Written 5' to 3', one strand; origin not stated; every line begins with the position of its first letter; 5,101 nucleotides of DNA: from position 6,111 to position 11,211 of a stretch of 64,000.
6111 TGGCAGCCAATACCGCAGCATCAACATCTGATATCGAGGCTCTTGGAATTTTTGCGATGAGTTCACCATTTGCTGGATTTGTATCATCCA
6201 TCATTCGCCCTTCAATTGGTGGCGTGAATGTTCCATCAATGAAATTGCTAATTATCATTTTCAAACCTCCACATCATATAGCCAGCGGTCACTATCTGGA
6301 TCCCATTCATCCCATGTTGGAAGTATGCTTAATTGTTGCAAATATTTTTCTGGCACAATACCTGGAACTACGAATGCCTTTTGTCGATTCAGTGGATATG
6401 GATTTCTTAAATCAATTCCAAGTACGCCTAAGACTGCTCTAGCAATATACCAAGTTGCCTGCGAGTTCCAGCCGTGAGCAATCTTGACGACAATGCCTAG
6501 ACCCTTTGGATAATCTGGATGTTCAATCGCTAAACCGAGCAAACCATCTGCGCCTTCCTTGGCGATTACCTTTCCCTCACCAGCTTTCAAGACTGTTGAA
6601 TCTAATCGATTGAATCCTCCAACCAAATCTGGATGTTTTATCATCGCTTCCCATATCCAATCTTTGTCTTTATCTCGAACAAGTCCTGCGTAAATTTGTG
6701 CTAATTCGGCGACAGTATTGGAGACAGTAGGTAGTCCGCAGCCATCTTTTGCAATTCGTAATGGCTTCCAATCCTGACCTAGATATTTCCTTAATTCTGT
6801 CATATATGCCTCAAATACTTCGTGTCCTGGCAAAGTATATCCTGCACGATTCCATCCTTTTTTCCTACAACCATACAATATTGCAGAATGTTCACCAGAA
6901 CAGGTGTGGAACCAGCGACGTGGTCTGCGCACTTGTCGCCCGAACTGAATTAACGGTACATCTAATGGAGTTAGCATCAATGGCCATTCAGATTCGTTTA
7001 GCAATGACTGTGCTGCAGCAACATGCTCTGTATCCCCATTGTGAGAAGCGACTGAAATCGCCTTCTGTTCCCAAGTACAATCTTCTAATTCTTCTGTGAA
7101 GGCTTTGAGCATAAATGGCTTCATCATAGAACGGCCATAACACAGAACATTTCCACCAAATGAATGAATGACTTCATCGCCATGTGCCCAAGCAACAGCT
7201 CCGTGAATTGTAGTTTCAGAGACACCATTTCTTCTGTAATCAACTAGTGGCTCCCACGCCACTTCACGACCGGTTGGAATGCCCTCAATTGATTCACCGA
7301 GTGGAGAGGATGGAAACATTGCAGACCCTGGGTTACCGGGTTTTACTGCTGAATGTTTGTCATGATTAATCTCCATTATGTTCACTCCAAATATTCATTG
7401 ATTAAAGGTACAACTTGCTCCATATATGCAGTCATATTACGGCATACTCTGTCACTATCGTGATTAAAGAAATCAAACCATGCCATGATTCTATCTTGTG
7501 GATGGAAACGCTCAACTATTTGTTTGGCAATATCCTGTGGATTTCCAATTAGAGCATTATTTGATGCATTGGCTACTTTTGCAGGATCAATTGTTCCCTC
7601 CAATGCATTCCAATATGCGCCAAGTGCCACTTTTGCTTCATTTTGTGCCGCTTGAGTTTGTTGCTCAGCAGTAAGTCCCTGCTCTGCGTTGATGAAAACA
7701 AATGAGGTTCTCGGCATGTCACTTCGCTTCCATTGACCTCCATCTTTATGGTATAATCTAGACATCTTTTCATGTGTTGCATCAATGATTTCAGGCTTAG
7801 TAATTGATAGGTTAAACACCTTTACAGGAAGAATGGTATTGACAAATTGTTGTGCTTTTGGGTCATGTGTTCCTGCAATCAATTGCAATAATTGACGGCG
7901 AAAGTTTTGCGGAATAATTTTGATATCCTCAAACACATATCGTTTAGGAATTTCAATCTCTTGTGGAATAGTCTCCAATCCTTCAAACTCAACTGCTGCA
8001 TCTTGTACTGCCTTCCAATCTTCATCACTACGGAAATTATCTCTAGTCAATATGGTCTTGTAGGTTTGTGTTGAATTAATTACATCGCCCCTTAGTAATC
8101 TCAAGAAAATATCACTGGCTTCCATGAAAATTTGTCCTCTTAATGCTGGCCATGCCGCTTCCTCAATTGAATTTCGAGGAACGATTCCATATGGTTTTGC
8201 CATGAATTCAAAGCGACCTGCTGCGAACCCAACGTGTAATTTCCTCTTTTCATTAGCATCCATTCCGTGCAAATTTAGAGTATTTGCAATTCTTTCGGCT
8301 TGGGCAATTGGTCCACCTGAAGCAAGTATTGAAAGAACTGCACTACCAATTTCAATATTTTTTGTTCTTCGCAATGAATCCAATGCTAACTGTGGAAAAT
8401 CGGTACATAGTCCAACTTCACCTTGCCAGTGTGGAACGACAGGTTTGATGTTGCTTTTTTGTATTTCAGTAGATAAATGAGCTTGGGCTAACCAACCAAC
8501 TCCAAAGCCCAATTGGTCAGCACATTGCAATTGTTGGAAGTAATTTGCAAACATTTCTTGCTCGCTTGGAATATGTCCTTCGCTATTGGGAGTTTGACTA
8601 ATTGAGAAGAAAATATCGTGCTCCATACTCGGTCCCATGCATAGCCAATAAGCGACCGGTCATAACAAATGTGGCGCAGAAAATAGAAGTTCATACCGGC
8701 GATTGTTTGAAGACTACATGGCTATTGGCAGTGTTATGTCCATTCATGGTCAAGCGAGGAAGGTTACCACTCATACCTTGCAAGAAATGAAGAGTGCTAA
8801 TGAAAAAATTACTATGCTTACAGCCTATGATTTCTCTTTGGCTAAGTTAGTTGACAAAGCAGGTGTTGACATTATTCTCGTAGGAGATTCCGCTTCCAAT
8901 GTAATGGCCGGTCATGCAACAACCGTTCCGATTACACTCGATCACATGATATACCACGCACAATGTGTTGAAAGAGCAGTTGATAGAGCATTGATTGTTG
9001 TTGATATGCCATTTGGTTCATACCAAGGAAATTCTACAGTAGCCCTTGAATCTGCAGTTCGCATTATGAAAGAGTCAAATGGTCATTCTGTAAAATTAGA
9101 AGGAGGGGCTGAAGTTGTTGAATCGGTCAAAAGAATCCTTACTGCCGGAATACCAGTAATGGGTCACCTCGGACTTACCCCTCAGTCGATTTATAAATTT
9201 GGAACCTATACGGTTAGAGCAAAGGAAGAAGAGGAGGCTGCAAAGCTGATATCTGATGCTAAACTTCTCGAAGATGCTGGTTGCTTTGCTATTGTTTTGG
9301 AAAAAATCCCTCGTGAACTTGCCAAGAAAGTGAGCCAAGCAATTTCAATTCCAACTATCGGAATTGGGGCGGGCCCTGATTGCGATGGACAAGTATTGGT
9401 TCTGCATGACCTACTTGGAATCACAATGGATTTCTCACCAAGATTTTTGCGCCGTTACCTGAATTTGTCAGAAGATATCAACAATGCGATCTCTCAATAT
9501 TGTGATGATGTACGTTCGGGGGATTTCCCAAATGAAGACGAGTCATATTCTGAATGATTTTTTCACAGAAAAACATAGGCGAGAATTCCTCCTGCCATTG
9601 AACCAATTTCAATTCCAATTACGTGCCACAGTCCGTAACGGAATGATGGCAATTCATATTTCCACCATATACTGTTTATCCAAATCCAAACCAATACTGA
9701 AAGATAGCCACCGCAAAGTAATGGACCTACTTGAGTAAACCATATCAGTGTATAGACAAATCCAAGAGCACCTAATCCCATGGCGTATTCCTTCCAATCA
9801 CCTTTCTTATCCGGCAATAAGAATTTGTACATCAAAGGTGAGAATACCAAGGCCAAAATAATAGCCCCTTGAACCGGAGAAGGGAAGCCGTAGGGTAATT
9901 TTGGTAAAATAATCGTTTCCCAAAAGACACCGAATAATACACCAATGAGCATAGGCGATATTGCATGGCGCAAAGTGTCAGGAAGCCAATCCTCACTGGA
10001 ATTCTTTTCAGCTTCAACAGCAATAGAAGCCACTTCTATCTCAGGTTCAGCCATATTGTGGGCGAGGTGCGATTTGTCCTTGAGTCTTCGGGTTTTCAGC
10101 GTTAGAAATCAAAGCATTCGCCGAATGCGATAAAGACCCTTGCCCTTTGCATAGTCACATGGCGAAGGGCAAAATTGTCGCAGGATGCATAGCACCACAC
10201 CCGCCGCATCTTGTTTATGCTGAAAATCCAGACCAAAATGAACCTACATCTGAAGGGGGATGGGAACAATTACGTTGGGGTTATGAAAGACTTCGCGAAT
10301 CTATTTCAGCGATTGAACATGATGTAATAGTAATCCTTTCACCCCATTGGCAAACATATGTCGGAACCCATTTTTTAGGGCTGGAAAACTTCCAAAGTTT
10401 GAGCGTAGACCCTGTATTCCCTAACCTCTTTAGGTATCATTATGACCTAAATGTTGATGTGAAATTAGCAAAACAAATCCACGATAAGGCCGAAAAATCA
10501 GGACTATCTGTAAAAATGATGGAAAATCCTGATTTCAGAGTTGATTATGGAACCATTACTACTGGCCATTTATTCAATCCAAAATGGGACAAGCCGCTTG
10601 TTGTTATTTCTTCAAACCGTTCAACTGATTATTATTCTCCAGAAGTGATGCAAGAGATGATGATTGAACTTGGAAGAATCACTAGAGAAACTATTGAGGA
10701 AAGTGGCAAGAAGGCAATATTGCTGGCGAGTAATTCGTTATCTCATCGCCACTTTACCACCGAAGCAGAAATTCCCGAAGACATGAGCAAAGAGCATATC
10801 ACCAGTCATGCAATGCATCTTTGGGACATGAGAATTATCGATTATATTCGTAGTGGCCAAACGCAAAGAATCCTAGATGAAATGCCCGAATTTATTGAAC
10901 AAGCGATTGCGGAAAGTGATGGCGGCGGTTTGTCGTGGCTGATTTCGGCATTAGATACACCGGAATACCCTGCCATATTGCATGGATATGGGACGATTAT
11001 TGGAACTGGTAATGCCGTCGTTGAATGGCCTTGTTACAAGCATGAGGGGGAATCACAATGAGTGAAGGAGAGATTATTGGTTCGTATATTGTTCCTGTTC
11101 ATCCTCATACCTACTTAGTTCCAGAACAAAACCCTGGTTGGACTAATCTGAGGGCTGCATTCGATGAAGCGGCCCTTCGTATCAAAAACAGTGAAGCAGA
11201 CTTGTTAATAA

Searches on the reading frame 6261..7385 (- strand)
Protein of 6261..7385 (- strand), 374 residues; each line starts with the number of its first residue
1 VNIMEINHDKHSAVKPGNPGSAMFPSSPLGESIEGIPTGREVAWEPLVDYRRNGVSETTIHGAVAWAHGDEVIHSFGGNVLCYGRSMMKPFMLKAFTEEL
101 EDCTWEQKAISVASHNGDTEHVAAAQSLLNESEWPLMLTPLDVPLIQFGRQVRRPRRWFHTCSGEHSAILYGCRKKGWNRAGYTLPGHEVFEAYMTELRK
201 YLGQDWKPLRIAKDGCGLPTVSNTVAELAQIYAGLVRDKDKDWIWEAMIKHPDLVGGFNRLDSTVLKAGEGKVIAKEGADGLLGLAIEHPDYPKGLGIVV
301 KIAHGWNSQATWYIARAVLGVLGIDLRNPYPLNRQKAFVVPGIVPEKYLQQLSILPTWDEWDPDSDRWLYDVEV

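Call 65: search_protein_families(library=pfam, proteins=[window:6261-7385:-], max_evalue=0.001)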
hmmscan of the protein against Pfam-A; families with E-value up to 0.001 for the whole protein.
window:6261-7385:- (374 aa): 1 family
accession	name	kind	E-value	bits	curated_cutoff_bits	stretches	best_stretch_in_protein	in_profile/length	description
PF06089.17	Asparaginase_II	-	1.1e-46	159.7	25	1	48-327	1-295/322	L-asparaginase II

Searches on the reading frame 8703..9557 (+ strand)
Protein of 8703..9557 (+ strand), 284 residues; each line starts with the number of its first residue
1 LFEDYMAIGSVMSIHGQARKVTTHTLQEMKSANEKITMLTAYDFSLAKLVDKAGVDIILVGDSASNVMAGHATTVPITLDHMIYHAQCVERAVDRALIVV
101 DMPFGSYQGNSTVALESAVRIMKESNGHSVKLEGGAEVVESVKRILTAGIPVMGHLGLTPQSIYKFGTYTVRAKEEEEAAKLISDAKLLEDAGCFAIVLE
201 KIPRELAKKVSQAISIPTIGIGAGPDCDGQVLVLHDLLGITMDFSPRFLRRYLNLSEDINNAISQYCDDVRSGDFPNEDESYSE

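Call 65: search_protein_families(library=pfam, proteins=[window:8703-9557:+], max_evalue=0.001)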
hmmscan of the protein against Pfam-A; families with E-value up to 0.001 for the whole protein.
window:8703-9557:+ (284 aa): 1 family
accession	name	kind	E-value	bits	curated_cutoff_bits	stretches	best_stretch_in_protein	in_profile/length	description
PF02548.21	Pantoate_transf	-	3.8e-116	387.5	28.7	1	20-278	1-259/259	Ketopantoate hydroxymethyltransferase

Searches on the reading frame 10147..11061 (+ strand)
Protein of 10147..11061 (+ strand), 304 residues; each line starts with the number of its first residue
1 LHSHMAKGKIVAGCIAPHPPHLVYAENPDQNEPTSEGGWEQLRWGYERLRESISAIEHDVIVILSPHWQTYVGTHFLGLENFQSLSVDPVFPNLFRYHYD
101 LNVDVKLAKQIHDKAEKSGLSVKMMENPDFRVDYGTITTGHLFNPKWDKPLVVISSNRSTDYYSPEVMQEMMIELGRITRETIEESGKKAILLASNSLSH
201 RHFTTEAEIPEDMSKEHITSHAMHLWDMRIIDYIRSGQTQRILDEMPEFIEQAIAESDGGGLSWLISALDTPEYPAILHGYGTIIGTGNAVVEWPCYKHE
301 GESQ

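Call 65: search_protein_families(library=pfam, proteins=[window:10147-11061:+], max_evalue=0.001)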
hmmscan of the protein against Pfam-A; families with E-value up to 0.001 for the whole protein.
window:10147-11061:+ (304 aa): 1 family
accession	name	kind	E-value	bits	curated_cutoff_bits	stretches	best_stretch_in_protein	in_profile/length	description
PF02900.23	LigB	-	2.2e-20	73.3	26.3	1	16-266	5-239/269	Catalytic LigB subunit of aromatic ring-opening dioxygenase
